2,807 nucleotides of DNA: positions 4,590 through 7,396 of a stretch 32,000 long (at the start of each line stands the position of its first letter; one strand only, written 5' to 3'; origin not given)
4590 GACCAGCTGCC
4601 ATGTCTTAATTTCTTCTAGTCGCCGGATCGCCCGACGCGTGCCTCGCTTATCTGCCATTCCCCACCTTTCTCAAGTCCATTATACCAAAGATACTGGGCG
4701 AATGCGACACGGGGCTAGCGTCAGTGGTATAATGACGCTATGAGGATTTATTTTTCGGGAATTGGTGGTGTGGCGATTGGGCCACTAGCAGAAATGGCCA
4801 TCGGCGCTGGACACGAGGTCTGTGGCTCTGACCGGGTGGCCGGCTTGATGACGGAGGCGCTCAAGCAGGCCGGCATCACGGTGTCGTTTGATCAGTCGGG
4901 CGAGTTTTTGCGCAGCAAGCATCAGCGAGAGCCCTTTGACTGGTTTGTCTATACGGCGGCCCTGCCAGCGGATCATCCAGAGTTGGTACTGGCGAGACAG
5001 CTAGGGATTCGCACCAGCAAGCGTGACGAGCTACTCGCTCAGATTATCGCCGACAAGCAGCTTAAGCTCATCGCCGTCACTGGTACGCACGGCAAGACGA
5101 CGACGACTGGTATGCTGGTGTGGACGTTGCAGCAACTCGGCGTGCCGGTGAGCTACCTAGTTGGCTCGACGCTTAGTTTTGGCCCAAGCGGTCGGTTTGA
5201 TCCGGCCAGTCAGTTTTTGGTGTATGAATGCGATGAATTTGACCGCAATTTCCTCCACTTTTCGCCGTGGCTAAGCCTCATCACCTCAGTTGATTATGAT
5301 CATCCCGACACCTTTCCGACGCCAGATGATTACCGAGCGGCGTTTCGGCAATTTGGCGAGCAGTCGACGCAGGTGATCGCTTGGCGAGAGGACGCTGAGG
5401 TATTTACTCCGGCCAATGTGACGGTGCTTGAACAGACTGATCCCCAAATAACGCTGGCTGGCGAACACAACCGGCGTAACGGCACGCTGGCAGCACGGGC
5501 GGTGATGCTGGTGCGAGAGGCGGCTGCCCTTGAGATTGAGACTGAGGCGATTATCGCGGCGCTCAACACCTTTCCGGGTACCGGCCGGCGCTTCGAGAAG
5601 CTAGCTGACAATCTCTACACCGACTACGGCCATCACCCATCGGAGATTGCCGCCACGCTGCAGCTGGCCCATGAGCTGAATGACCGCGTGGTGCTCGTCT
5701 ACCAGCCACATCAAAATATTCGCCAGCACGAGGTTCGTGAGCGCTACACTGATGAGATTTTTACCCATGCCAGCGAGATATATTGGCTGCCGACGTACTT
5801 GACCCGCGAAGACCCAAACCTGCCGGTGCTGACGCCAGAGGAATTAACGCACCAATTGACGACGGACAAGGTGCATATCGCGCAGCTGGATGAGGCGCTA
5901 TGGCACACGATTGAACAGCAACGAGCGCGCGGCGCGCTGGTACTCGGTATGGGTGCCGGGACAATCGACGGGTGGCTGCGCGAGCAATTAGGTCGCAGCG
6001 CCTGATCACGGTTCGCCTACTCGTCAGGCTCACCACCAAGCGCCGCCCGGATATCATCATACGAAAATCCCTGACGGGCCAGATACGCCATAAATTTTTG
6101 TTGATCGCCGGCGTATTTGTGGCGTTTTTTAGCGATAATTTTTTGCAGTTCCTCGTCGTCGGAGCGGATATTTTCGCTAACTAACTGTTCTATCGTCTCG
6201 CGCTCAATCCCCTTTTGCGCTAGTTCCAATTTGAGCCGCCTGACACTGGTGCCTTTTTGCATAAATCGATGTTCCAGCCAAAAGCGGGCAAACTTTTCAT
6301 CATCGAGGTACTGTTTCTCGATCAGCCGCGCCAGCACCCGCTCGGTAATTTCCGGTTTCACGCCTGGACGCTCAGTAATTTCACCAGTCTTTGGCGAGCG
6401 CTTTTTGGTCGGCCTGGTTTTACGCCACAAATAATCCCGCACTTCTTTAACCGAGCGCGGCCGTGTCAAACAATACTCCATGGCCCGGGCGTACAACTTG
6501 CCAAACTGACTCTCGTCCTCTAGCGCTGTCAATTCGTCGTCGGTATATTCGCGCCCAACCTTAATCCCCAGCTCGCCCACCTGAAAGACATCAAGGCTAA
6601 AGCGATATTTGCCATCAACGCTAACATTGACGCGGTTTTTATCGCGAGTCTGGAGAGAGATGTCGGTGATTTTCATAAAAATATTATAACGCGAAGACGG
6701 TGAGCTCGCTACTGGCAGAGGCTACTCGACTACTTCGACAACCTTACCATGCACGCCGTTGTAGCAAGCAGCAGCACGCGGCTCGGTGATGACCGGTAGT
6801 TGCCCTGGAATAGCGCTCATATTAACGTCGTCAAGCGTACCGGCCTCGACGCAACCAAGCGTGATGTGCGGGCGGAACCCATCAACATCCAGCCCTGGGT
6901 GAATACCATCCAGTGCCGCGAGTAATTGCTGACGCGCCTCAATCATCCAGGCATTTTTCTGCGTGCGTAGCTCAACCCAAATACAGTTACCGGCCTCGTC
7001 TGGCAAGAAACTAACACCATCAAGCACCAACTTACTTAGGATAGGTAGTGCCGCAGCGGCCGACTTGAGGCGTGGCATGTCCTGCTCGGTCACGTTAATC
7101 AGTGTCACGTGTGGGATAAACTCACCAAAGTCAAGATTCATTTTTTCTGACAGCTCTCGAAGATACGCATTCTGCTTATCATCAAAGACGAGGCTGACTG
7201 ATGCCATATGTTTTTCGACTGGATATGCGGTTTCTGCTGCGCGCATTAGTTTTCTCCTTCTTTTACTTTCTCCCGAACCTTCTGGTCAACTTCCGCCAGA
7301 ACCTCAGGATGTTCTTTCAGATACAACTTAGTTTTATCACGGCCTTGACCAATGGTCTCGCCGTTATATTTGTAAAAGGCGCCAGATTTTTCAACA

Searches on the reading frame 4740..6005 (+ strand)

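Call 75: search_protein_families(library=pfam, proteins=[window:4740-6005:+], max_evalue=0.001)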
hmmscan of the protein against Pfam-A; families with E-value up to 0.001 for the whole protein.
window:4740-6005:+ (421 aa): 3 families
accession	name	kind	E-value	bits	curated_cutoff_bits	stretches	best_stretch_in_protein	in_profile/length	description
PF01225.30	Mur_ligase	-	8.9e-16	58.5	21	1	3-106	2-94/95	Mur ligase family, catalytic domain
PF08245.18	Mur_ligase_M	-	2.3e-08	34.7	24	1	113-219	1-126/200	Mur ligase middle domain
PF02875.26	Mur_ligase_C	-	1.1e-07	33.2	28.4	1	283-407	1-127/127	Mur ligase, glutamate ligase domain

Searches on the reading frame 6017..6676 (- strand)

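Call 75: search_protein_families(library=pfam, proteins=[window:6017-6676:-], max_evalue=0.001)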
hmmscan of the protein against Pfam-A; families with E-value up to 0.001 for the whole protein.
window:6017-6676:- (219 aa): 4 families
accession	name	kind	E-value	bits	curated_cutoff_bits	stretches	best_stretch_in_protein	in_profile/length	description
PF02631.22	RecX_HTH2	-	3.4e-12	46.8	26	1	125-164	1-40/42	RecX, second three-helix domain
PF21982.2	RecX_HTH1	-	7.5e-10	39.1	26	1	62-86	2-26/40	RecX, first three-helix domain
PF21981.2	RecX_HTH3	-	2.2e-07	31.4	26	1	173-213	2-48/48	RecX, third three-helix domain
PF24211.1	DUF7432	-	0.00071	20.3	27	0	72-205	3-99/120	Family of unknown function (DUF7432)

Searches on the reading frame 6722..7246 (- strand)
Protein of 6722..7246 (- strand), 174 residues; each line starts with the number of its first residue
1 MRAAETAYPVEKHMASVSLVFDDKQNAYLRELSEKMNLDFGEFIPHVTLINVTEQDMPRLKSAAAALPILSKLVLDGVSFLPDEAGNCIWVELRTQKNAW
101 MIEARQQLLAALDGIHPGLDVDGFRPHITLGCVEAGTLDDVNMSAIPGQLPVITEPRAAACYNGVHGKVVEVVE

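Call 75: search_protein_families(library=pfam, proteins=[window:6722-7246:-], max_evalue=0.001)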
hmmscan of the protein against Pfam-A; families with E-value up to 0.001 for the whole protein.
window:6722-7246:- (174 aa): 2 families
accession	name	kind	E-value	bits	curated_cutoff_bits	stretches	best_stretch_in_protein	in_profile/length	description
PF13563.12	2_5_RNA_ligase2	-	3.7e-06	27.5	27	1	44-132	25-115/152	2'-5' RNA ligase superfamily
PF02834.22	LigT_PEase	-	7.5e-06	26.5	23.3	0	35-90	24-87/87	LigT like Phosphoesterase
